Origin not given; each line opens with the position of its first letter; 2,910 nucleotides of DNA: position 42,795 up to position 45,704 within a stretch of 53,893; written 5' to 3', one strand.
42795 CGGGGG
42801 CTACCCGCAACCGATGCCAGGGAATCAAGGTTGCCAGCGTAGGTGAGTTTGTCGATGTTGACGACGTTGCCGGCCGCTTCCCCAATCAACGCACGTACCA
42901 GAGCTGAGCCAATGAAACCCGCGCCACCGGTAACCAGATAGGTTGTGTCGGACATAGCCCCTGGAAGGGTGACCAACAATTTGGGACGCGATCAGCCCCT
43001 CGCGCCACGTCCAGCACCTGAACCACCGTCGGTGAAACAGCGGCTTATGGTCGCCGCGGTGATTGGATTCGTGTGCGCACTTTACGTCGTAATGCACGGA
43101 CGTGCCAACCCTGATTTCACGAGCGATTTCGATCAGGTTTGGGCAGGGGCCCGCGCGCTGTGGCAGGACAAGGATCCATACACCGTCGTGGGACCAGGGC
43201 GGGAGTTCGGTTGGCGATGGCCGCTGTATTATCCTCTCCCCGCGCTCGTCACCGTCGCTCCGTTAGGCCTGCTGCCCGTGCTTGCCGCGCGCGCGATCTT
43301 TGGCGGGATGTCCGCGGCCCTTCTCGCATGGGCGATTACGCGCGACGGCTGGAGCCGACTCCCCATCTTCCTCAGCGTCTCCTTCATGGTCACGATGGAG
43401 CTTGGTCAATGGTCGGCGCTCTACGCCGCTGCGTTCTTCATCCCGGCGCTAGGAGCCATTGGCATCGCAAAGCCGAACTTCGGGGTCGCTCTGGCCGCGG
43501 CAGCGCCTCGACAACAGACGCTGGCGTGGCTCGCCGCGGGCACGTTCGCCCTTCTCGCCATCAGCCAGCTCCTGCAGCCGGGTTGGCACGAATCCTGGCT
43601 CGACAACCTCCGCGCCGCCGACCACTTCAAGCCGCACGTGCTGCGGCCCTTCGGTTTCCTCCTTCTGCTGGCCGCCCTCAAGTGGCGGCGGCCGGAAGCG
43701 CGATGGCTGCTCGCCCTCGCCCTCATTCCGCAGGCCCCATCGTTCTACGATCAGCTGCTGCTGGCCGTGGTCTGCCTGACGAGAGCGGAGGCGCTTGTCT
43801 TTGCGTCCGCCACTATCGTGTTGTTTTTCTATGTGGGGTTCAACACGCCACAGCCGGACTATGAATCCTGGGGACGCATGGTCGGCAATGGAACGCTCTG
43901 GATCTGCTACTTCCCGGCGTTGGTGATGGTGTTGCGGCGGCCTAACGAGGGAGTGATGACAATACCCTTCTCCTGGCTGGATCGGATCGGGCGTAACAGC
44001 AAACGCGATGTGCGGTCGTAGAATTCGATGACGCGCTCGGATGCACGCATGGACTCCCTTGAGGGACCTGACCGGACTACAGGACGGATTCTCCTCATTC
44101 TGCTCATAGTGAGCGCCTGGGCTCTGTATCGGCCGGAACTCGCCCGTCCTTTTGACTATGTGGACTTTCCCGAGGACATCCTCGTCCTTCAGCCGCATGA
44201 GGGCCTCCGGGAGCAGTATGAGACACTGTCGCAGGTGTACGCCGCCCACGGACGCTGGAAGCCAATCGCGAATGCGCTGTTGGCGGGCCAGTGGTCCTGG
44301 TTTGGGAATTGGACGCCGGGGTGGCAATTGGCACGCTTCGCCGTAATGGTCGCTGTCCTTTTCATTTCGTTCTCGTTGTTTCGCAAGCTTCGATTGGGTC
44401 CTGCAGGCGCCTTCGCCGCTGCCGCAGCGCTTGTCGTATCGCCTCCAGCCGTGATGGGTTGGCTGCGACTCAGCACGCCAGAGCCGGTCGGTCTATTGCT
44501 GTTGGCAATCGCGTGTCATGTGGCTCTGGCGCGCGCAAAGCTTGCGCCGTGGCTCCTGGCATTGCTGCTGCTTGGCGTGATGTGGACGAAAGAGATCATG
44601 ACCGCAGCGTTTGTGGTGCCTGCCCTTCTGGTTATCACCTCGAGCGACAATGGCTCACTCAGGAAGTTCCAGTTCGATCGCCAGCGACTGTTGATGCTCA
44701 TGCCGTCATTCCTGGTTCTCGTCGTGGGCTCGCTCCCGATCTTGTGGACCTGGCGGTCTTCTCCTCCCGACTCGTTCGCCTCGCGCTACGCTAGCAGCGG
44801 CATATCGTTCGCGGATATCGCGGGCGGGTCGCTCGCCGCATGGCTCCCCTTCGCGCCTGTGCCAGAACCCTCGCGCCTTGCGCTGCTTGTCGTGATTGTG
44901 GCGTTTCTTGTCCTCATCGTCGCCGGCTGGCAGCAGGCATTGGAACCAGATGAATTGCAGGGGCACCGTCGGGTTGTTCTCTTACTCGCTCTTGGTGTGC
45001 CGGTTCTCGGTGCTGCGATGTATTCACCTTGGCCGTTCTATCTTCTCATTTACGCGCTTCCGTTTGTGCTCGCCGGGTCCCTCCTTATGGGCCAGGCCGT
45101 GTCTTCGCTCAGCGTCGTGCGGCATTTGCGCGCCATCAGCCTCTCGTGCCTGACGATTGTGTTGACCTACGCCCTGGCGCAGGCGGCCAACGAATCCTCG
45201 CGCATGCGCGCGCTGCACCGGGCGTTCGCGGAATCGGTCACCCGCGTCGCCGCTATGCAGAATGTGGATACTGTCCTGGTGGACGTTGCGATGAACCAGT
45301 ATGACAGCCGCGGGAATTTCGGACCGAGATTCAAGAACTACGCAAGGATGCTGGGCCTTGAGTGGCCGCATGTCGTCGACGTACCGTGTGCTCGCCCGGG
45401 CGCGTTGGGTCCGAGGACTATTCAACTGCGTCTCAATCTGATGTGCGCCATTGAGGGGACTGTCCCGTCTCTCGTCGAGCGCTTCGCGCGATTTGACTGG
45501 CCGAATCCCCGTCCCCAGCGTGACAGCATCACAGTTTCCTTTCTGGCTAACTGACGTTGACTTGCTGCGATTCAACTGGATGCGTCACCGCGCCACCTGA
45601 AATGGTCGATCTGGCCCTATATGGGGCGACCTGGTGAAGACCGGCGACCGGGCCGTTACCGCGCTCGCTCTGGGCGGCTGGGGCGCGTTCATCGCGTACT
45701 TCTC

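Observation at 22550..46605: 24-kb lipid-carrier-dependent extracytoplasmic glycosylation supercluster with no Wzx/Wzy/ABC exporter or initiating transferase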

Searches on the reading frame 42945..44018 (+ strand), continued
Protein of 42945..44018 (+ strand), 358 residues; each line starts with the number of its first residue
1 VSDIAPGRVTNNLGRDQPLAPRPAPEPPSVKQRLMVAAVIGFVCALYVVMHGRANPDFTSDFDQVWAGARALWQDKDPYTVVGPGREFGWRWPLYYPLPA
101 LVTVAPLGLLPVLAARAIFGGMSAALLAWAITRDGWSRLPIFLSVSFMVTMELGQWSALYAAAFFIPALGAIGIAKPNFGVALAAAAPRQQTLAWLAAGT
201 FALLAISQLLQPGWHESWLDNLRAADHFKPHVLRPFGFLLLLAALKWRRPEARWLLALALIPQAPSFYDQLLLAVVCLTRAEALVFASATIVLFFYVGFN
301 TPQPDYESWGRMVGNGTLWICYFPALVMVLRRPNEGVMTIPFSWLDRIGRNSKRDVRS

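Call 79: search_protein_families(library=pfam, proteins=[L007:2064-2771:-, L007:2838-4223:-, L007:4030-5250:-, L013:2029-2976:+, L013:3206-4252:+, L013:6332-7531:+, L013:7559-8671:-, L013:8916-10307:-, L014:1380-3332:-, L014:10993-12003:-], max_evalue=0.01)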
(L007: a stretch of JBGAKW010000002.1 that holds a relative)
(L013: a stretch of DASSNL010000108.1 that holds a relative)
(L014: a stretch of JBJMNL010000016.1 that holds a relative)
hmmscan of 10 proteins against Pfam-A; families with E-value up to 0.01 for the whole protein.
L007:2064-2771:- (235 aa): 1 family
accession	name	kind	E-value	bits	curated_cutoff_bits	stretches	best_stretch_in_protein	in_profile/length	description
PF01872.23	RibD_C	-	1.6e-20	74.2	24.1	1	50-226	3-196/197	RibD C-terminal domain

L007:2838-4223:- (462 aa): 0 families

L007:4030-5250:- (407 aa): 2 families
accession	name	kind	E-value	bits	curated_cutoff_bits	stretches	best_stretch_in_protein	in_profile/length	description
PF00005.33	ABC_tran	-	2.6e-27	96.5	25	1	120-259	2-137/137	ABC transporter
PF13304.12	AAA_21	-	2.8e-14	54.4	27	1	214-292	221-302/304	AAA domain, putative AbiEii toxin, Type IV TA system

L013:2029-2976:+ (316 aa): 0 families

L013:3206-4252:+ (349 aa): 2 families
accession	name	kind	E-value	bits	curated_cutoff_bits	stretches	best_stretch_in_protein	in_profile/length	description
PF01548.23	DEDD_Tnp_IS110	-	5.6e-25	88.4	29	1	51-192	1-148/155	Transposase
PF02371.22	Transposase_20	-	4.8e-17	62.6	21.3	1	242-325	2-87/87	Transposase IS116/IS110/IS902 family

L013:6332-7531:+ (400 aa): 1 family
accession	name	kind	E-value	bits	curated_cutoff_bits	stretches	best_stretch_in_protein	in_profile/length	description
PF01757.29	Acyl_transf_3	-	7.9e-34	117.6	31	1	32-380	2-325/326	Acyltransferase domain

L013:7559-8671:- (371 aa): 3 families
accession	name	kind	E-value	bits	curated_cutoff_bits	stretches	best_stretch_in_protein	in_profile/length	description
PF00712.24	DNA_pol3_beta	-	1.9e-41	141.4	24.4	2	1-118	1-119/120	DNA polymerase III beta subunit, N-terminal domain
PF02767.21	DNA_pol3_beta_2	-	3.6e-33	114.7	27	2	129-243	2-116/116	DNA polymerase III beta subunit, central domain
PF02768.20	DNA_pol3_beta_3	-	2.6e-26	92.3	27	1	246-362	2-117/121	DNA polymerase III beta subunit, C-terminal domain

L013:8916-10307:- (464 aa): 11 families
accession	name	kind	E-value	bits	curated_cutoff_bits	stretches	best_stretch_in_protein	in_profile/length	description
PF00308.24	Bac_DnaA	-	5.5e-69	231.9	23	1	117-277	1-161/162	Bacterial DnaA ATPAse domain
PF08299.17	Bac_DnaA_C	-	4.9e-27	94.2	31.5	1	372-438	3-69/69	Bacterial dnaA protein helix-turn-helix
PF11638.13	DnaA_N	-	2e-11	43.8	24.6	1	6-66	1-62/65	DnaA N-terminal domain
PF01695.23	IstB_IS21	-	2.6e-09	37.4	24.1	1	153-256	95-195/238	IstB-like ATP binding protein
PF22688.2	Hda_lid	-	5.6e-07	29.9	27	1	286-350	3-65/65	Hda, lid domain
PF13191.12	AAA_16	-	2.4e-06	28.6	32.6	1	128-244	3-125/167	AAA ATPase domain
PF00004.35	AAA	-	4.5e-05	24.3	21.2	1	154-244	2-97/131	ATPase family associated with various cellular activities (AAA)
PF13401.12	AAA_22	-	0.00089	20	27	0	153-242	8-78/130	AAA domain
PF00910.28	RNA_helicase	-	0.0012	19.8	21.5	1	154-228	2-64/105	RNA helicase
PF05729.18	NACHT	-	0.0021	18.3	26.7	1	153-179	3-29/167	NACHT domain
PF01637.24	ATPase_2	-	0.0062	16.8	33.2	0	150-175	20-45/225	ATPase domain predominantly from Archaea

L014:1380-3332:- (651 aa): 0 families

L014:10993-12003:- (337 aa): 0 families
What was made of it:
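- A 45%-identical family-A gene (L013) sits beside DnaA/DnaN and an acyltransferase, not Tad (call 79).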

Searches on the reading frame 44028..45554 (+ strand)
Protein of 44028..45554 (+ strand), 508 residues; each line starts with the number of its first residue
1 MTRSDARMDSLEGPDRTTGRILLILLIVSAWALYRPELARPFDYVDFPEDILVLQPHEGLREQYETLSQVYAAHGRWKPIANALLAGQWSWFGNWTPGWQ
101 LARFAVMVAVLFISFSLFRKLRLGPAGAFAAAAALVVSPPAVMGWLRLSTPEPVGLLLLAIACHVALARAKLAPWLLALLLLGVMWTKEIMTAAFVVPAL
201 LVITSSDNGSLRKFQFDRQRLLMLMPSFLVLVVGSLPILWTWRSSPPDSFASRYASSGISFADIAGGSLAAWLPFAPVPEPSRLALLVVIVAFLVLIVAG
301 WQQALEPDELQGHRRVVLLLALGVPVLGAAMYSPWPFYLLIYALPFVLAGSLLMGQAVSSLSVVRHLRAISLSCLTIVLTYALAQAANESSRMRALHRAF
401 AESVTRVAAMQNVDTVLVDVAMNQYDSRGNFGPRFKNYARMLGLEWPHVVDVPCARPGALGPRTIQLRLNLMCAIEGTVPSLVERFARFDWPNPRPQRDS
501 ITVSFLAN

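Call 6: search_protein_families(library=pfam, proteins=[window:44028-45551:+], max_evalue=0.01)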
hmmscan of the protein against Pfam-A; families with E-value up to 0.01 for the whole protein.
window:44028-45551:+ (508 aa): 0 families

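Call 12: search_protein_families(library=ncbifam, proteins=[window:44028-45551:+], max_evalue=0.1)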
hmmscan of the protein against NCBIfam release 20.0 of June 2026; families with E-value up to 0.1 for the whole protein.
window:44028-45551:+ (508 aa): 1 family
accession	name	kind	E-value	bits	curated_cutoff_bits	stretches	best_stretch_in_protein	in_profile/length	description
NF008001.0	PRK10726.1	equivalog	0.071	13.1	114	0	316-381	34-99/109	DUF3561 family protein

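Call 13: find_encoding_contigs(protein=window:44028-45554:+, flank=10000, max_places=5)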
Protein window:44028-45554:+ (508 aa): 1 contig read that carries it; 1 place shown.
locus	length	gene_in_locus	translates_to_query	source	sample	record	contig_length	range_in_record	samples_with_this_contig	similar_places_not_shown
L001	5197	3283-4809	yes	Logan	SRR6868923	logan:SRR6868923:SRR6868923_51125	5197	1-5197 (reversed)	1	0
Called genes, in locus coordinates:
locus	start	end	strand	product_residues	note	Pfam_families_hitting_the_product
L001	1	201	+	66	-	?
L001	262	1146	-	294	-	PF00483:NTP_transferase, PF12804:NTP_transf_3 (weak)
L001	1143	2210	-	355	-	PF01073:3Beta_HSD, PF01370:Epimerase, PF02719:Polysacc_synt_2, PF04321:RmlD_sub_bind, PF16363:GDP_Man_Dehyd, PF07993:NAD_binding_4 (weak)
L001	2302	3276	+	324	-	-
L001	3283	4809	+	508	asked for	-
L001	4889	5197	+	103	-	?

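Call 22: find_homologous_proteins(query=A2)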
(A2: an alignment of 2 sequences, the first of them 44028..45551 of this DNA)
Query A2 (2 sequences) (508 aa, profile of the alignment): 21 proteins with E <= 0.001 among 8000 candidates.
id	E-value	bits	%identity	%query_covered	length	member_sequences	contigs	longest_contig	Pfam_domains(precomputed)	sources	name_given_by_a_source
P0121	8.9e-275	930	100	100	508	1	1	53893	-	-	-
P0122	6.4e-174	598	63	98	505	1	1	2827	-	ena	-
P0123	5.7e-162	558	56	97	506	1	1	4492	-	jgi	-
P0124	1.3e-161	557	57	98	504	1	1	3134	-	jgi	jgi:hypothetical protein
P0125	9.8e-152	524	56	96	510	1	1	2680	-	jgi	jgi:hypothetical protein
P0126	2.5e-150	520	53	100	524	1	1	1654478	-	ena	-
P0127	7.0e-146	505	52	99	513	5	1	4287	-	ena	-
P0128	4.5e-144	499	52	95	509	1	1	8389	-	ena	-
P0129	1.7e-143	497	52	95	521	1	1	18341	-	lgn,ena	-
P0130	8.5e-141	488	52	94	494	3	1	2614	-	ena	-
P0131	8.8e-140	485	53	95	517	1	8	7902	-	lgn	-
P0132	5.5e-139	482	51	95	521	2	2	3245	-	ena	-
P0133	6.2e-138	479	51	95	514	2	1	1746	-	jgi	jgi:hypothetical protein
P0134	1.6e-137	477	51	94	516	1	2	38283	-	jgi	jgi:hypothetical protein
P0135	1.6e-132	461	48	95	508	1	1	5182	-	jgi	jgi:hypothetical protein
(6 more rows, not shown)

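Call 26: search_solved_structures(query=A3, max_evalue=10)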
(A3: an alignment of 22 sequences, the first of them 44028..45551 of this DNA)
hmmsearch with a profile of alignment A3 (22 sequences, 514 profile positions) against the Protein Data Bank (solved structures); distinct sequences matched with E-value up to 10: 2.
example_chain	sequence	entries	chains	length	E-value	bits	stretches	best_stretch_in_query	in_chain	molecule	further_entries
8zd1_R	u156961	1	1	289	0.43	12.3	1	293-353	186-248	G-protein coupled receptor 4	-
8zf4_R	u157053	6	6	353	0.61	11.8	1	293-353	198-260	G-protein coupled receptor 4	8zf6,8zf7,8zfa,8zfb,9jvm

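Call 38: predict_structure(alignment_id=A3)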
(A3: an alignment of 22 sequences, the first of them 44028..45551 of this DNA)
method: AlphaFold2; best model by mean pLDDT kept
length: 508 residues; sequences in the alignment: 22
mean_pLDDT: 89.5   pTM: 0.90
mean pLDDT of the five models: 89.5, 89.1, 87.5, 87.4, 87.3
residues with pLDDT >= 90: 356; 70-90: 118; 50-70: 20; < 50: 14
segments of 3 or more residues with pLDDT < 50: 1-14
pLDDT, mean of each block of 10 residues (from residue 1): 41 69 97 93 68 91 95 89 94 90 96 97 96 96 88 95 95 96 92 90 92 93 95 92 82 72 90 80 90 98 93 96 94 82 90 97 94 97 95 92 95 93 83 90 92 80 91 83 95 94 88
secondary structure, 60 per line:
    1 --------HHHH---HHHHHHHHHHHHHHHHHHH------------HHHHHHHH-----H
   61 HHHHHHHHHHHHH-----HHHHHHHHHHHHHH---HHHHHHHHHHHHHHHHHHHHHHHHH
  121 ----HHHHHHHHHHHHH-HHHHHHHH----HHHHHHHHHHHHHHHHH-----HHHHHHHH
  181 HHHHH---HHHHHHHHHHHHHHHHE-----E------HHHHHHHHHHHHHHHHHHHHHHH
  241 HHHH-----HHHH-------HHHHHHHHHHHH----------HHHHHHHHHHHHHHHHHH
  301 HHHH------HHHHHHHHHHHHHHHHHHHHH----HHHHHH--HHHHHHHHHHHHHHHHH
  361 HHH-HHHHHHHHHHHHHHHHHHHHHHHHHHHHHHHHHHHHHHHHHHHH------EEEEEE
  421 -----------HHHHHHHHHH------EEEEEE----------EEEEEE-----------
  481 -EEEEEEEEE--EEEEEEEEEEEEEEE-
elements in order: H9-12 H16-34 H47-54 H60-73 H79-92 H96-120 H125-137 H139-146 H151-167 H173-185 H189-204 H218-244 H250-253 H261-272 H283-304 H311-331 H336-341 H344-363 H365-408 E415-420 H432-441 E448-453 E464-469 E482-490 E493-507
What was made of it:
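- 44028..45554 (+): Family B GT-C with a roughly 100-aa C-terminal beta-rich domain. This is the protein that was modelled. AlphaFold model, pLDDT 89.5 (call 38).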

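Call 40: fold_search(model_id=the predicted structure, library=pdb)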
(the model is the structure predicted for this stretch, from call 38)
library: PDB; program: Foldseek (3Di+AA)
matches with E <= 10: 584; with E <= 0.001: 10
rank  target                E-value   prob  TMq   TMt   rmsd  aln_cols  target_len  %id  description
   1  9s6t_A                3.6e-06  1.00  0.48  0.50   8.5       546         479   14  Ternary cryo-EM structure of chicken ALG12 with Dol25-PP-GlcNAc2Man7, Dol25-P-Man, and Fab (released 2026-03-18)
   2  5f15                  5.5e-05  1.00  0.49  0.47   9.4       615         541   13  Crystal Structure of ArnT from Cupriavidus metallidurans bound to Undecaprenyl phosphate (released 2016-02-17)
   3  6s7t_A                1.5e-04  1.00  0.45  0.35  10.5       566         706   10  Cryo-EM structure of human oligosaccharyltransferase complex OST-B (released 2019-12-18)
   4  6w98_A                1.5e-04  1.00  0.47  0.22  11.1       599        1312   14  Single-Particle Cryo-EM Structure of Arabinofuranosyltransferase AftD from Mycobacteria (released 2020-05-13)
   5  8pn9_A                3.4e-04  1.00  0.49  0.40  11.5       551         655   11  Structure of human oligosaccharyltransferase OST-A complex bound to NGI-1 (released 2024-05-08)
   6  8if8_B                4.1e-04  1.00  0.32  0.28  16.6       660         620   13  Arabinosyltransferase AftA (released 2023-05-31)
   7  6s7o_A                4.4e-04  1.00  0.48  0.39  12.9       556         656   10  Cryo-EM structure of human oligosaccharyltransferase complex OST-A (released 2019-12-18)
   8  5ezm                  6.9e-04  1.00  0.46  0.44   9.7       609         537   12  Crystal Structure of ArnT from Cupriavidus metallidurans in the apo state (released 2016-02-17)
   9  8b6l_I                7.9e-04  1.00  0.43  0.34  18.1       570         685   12  Subtomogram average of the human Sec61-TRAP-OSTA-translocon (released 2022-12-07)
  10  5ogl_A                9.9e-04  1.00  0.41  0.31   9.8       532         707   11  Structure of bacterial oligosaccharyltransferase PglB in complex with an acceptor peptide and an lipid-linked oligosac (released 2017-10-25)
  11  7zli_A                1.0e-03  1.00  0.42  0.35  11.2       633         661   10  Cryo-EM structure of C-mannosyltransferase CeDPY19, in complex with Dol25-P-Man and bound to CMT2-Fab and anti-Fab nan (released 2023-01-11)
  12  6ezn_F                1.2e-03  1.00  0.43  0.35  11.6       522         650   10  Cryo-EM structure of the yeast oligosaccharyltransferase (OST) complex (released 2018-01-17)
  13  7zlh_A                1.3e-03  1.00  0.38  0.31  11.9       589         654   10  Cryo-EM structure of C-mannosyltransferase CeDPY19, in apo state, bound to CMT2-Fab and anti-Fab nanobody (released 2023-01-11)
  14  6gxc_A                1.5e-03  1.00  0.43  0.33   9.6       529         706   11  Bacterial oligosaccharyltransferase PglB in complex with an inhibitory peptide and a reactive lipid-linked oligosaccha (released 2018-11-14)
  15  9i5k_A                2.0e-03  1.00  0.43  0.44   8.5       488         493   13  Structure of the Chaetomium thermophilum Pmt4 homodimer (C2 symmetry) (released 2025-12-24)
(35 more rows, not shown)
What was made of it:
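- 44028..45554 (+): The top 23 Foldseek hits are all GT-C enzymes, including ALG12 (E 3.6e-6), ArnT (E 5.5e-5), STT3, AftD and PglB (call 40).
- On GT-C fold glycosyltransferase superfamily: Family B model: the top 23 hits are all GT-C enzymes, probability 1.0 (calls 38, 40).
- Family B model (pLDDT 89.5): the top 23 matches are all GT-C enzymes (calls 38, 40). AftA and AftD are among the structural neighbours of family B (call 40).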
